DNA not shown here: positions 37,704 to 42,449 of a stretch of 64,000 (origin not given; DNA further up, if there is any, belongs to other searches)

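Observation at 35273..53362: Co-oriented cluster: giant AglB - anchored subtilisin - beta-helix surface protein - wHTH/STAND/TPR regulator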

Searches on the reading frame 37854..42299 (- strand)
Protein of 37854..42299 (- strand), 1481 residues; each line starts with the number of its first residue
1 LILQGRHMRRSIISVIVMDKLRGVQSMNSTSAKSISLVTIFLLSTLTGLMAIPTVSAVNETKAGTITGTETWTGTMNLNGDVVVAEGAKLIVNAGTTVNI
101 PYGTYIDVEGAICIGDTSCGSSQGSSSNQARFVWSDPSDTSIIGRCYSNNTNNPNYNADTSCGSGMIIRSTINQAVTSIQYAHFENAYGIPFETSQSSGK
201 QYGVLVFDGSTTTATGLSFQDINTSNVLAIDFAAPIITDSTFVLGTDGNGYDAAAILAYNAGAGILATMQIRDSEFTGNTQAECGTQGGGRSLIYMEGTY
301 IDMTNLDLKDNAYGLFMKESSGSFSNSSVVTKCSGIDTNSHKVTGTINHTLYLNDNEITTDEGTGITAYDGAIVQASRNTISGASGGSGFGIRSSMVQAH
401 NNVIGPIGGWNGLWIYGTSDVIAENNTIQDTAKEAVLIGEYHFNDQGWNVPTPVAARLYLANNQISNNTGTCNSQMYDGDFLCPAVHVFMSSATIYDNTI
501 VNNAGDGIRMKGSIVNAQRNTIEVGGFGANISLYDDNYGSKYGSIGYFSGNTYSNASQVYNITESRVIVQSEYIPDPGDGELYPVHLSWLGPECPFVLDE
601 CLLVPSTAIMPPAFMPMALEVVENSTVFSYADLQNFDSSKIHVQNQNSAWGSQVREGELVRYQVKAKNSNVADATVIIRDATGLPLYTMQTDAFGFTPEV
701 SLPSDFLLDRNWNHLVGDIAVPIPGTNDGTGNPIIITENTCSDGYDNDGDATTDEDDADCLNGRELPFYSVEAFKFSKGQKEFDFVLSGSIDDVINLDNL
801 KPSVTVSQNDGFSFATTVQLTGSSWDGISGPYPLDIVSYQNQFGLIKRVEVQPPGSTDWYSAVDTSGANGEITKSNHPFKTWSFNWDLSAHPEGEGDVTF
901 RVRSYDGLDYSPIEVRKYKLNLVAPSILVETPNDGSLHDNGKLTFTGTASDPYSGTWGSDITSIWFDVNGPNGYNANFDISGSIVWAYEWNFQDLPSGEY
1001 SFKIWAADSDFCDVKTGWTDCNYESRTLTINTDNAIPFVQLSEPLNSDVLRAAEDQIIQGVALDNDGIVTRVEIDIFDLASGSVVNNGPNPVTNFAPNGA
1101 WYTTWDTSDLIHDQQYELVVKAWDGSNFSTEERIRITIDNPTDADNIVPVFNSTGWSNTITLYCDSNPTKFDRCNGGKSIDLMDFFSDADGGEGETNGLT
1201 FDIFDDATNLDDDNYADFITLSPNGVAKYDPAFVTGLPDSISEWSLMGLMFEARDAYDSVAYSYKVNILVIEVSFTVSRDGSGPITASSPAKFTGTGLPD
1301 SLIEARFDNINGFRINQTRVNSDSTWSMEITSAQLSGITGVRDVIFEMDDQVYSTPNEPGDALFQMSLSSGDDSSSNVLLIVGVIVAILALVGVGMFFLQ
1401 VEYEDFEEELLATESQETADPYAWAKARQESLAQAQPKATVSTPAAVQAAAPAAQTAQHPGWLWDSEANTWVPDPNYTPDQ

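Call 4: search_protein_families(library=pfam, proteins=[window:37854-42299:-], max_evalue=0.01)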
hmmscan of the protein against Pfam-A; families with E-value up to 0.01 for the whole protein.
window:37854-42299:- (1481 aa): 2 families
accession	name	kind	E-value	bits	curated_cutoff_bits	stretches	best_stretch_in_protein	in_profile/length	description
PF13229.12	Beta_helix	-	5.9e-11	42.7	25.9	2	351-513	11-147/158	Right handed beta helix region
PF17957.7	Big_7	-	4.7e-06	27.6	24.1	1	925-1003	1-69/70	Bacterial Ig domain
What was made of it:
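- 37854..42221 (-): Type-I membrane surface protein, 1455 aa. Signal peptide (aa 1-31), right-handed beta-helix (aa ~31-545, nt 40587-42131), acidic Cys/Asp repeat, Ig/FN3-like domains, TM helix aa 1352-1370, and an 85-aa cytoplasmic tail (nt 37857-38111). Pfam Beta_helix and Big_7 (call 4).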

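Call 5: search_protein_families(library=ncbifam, proteins=[window:37854-42299:-], max_evalue=0.01)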
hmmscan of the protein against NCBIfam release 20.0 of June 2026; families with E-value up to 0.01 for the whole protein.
window:37854-42299:- (1481 aa): 2 families
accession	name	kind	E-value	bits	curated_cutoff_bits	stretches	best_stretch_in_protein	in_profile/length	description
NF033662.1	acid_disulf_rpt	repeat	4.2e-07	29.6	41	1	737-761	3-27/32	acidic double-disulfide repeat-containing protein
NF033761.1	gliding_GltJ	equivalog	0.0024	17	450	1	1371-1459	363-457/671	adventurous gliding motility protein GltJ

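Call 56: search_solved_structures(query=window:37854-42221:-, max_evalue=0.1)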
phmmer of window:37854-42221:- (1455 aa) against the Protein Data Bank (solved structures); distinct sequences matched with E-value up to 0.1: 0.

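Call 59: find_homologous_proteins(query=window:37854-42221:-, max_evalue=0.00001)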
Query window:37854-42221:- (1455 aa): 265 proteins with E <= 0.00001 among 8000 candidates; the best 120 are listed.
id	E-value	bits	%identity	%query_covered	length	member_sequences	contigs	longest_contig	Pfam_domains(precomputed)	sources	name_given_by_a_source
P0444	0.0e+0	3328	100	100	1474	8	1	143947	PF13229.13,PF17957.8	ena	-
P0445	0.0e+0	2630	76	100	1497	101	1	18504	PF13229.13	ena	-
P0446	0.0e+0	2627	76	100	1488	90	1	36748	PF13229.13,PF17957.8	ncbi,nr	ncbi:MAG: right-handed parallel beta-helix repeat-containing protein [Euryarchaeota archaeon]|nr:rig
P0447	0.0e+0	2613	76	100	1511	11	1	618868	PF13229.13,PF17957.8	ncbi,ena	-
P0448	0.0e+0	2608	76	100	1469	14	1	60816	PF13229.13,PF17957.8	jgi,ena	-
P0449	0.0e+0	2593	75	100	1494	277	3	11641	PF13229.13,PF17957.8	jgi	jgi:hypothetical protein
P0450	0.0e+0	2570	74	100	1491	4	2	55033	PF17957.8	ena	-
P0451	0.0e+0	2566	77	97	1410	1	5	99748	PF13229.13,PF17957.8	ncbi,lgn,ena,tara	tara:strand:+ start:19001 stop:23233 length:4233 start_codon:yes stop_codon:yes gene_type:complete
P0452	0.0e+0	2565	77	97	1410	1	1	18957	PF13229.13,PF17957.8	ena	-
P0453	0.0e+0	2562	77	97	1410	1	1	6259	PF13229.13,PF17957.8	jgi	-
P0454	0.0e+0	2510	74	100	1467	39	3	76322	PF17957.8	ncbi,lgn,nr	ncbi:MAG: right-handed parallel beta-helix repeat-containing protein [Candidatus Poseidoniales archa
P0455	0.0e+0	2458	72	100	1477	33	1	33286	PF13229.13,PF17957.8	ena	-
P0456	0.0e+0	2453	72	98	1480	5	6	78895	PF17957.8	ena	-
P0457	0.0e+0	2445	71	100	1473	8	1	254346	PF17957.8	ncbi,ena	-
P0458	0.0e+0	2423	73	99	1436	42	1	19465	PF17957.8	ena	-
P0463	0.0e+0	2316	69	98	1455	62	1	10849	PF13229.13,PF17957.8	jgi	jgi:hypothetical protein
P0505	0.0e+0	1971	60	99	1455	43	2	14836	PF13229.13,PF17957.8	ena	-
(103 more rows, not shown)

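Call 62: search_protein_families(library=padloc, proteins=[window:37854-42221:-], max_evalue=0.001)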
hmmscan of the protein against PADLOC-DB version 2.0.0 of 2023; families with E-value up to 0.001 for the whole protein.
window:37854-42221:- (1455 aa): 0 families

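Call 75: predict_structure(alignment_id=A3)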
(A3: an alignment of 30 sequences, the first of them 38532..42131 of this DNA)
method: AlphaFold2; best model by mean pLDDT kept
length: 1200 residues; sequences in the alignment: 30
mean_pLDDT: 69.4   pTM: 0.50
mean pLDDT of the five models: 69.4, 69.3, 67.0, 64.4, 63.3
residues with pLDDT >= 90: 244; 70-90: 437; 50-70: 195; < 50: 324
segments of 3 or more residues with pLDDT < 50: 1-3, 85-88, 90-105, 230-232, 510-544, 561-616, 644-663, 682-700, 702-713, 719-745, 771-788, 812-821, 959-961, 1085-1125, 1135-1143, 1152-1162, 1166-1169, 1175-1192
pLDDT, mean of each block of 10 residues (from residue 1): 68 90 87 90 86 90 88 90 50 38 57 72 92 75 78 90 88 91 88 68 82 94 72 73 95 91 94 93 88 94 92 95 93 94 97 91 95 94 86 76 97 87 90 92 93 87 88 81 70 78 64 41 37 34 50 67 34 27 26 27 41 47 53 54 45 39 52 61 43 42 44 47 31 37 54 71 74 37 41 78 77 44 69 65 77 70 75 86 80 70 74 83 83 79 87 66 73 69 81 80 80 82 78 82 85 77 82 81 56 42 41 40 48 46 51 45 49 47 47 51
secondary structure, 60 per line:
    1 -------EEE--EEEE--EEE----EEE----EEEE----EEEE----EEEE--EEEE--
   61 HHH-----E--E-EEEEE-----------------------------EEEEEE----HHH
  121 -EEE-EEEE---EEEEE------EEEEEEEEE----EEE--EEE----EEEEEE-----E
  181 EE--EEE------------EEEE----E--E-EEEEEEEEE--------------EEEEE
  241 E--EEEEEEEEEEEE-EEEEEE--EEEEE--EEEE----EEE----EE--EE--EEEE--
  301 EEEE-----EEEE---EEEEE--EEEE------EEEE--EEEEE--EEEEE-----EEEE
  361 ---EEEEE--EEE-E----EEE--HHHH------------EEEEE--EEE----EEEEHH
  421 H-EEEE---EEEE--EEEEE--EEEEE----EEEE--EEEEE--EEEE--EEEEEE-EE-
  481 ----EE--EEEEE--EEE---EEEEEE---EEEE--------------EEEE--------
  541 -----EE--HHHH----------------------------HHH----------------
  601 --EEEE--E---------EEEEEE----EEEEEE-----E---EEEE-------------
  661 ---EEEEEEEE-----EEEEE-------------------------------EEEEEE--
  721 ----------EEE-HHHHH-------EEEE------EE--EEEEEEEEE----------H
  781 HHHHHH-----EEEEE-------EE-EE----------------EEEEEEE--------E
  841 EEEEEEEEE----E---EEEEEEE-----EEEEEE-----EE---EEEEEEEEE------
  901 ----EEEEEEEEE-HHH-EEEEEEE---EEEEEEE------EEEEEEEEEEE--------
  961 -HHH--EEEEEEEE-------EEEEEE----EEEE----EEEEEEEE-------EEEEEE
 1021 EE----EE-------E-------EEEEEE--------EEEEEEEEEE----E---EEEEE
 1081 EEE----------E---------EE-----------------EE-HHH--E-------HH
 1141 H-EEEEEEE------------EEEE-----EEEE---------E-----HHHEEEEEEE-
elements in order (helices of 4 or more, strands of 3 or more residues): E8-10 E13-16 E19-21 E26-28 E33-36 E41-44 E49-52 E55-58 E74-78 E108-113 E122-124 E126-129 E133-137 E144-152 E157-159 E162-164 E169-174 E180-182 E185-187 E200-203 E213-221 E236-241 E244-255 E257-262 E265-269 E272-275 E280-282 E295-298 E301-304 E310-313 E317-321 E324-327 E334-337 E340-344 E347-351 E357-360 E364-368 E371-373 E380-382 H385-388 E401-405 E408-410 E415-418 E423-426 E430-433 E436-440 E443-447 E452-455 E458-462 E465-468 E471-476 E489-493 E496-498 E502-507 E511-514 E529-532 H550-553 E603-606 E619-624 E629-634 E644-647 E664-671 E677-681 E713-718 E731-733 H735-739 E747-750 E761-769 H780-786 E792-796 E825-831 E840-849 E858-864 E870-875 E886-894 E905-913 E919-925 E929-935 E942-952 E967-974 E982-987 E992-995 E1000-1007 E1015-1022 E1044-1049 E1058-1067 E1076-1083 E1143-1149 E1162-1165 E1171-1174 E1193-1199
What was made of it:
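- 37854..42221 (-): The Ig-like region has pLDDT ~80 (call 75).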

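Call 77: fold_search(model_id=the predicted structure, library=pdb)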
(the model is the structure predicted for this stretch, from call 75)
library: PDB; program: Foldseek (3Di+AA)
matches with E <= 10: 1777; with E <= 0.001: 348
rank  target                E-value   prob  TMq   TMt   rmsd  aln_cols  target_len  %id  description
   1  7mrk_D                9.2e-10  1.00  0.09  0.27  15.6       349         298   13  Chicken CNTN4 APP complex (released 2022-01-05)
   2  7mro                  9.2e-10  1.00  0.10  0.27  15.2       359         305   11  Zebrafish CNTN4 FN1-FN3 domains (released 2022-01-05)
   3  5e53_B                2.5e-09  1.00  0.10  0.28  14.6       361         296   13  Crystal structure of chicken CNTN1 FN1-FN3 domains (released 2016-08-31)
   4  5e53_C                6.5e-09  1.00  0.09  0.28  14.9       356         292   14  Crystal structure of chicken CNTN1 FN1-FN3 domains (released 2016-08-31)
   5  5e53_A                1.1e-08  1.00  0.10  0.29  14.4       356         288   15  Crystal structure of chicken CNTN1 FN1-FN3 domains (released 2016-08-31)
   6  5e7l                  1.2e-08  1.00  0.10  0.29  15.1       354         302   14  Crystal structure of mouse CNTN2 FN1-FN3 domains (released 2016-08-31)
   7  7q62_A                1.7e-08  1.00  0.12  0.12  23.9       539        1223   11  Structure of TEV cleaved A2ML1 dimer (A2ML1-TT dimer) (released 2022-04-20)
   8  7ad7_B                1.9e-08  1.00  0.11  0.17  30.3       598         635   10  Crystal structure of human complement C5 in complex with the K8 bovine knob domain peptide. (released 2021-03-10)
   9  8ayh_C                3.4e-08  1.00  0.13  0.19  29.9       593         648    9  Structure of Complement C5 in Complex with small molecule inhibitor and CVF (released 2022-12-21)
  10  6x3a                  3.5e-08  1.00  0.12  0.35  14.1       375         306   10  Crystal structure of the FN4-FN6 domains of human PTPRD (released 2021-05-26)
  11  4u7m                  4.0e-08  1.00  0.10  0.31  15.6       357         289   13  LRIG1 extracellular domain: Structure and Function Analysis (released 2015-04-08)
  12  5e55_A                4.2e-08  1.00  0.09  0.27  16.5       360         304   14  Crystal structure of mouse CNTN6 FN1-FN3 domains (released 2016-08-31)
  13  8uin_A                5.9e-08  1.00  0.11  0.17  32.5       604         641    9  Structure of the C3bBb-albicin complex (released 2024-05-08)
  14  5e4q                  6.2e-08  1.00  0.10  0.28  14.6       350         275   12  Crystal structure of mouse CNTN3 FN1-FN3 domains (released 2016-08-31)
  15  7q60                  7.3e-08  1.00  0.12  0.12  21.9       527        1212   10  Structure of TEV cleaved A2ML1 (A2ML1-TE) (released 2022-04-20)
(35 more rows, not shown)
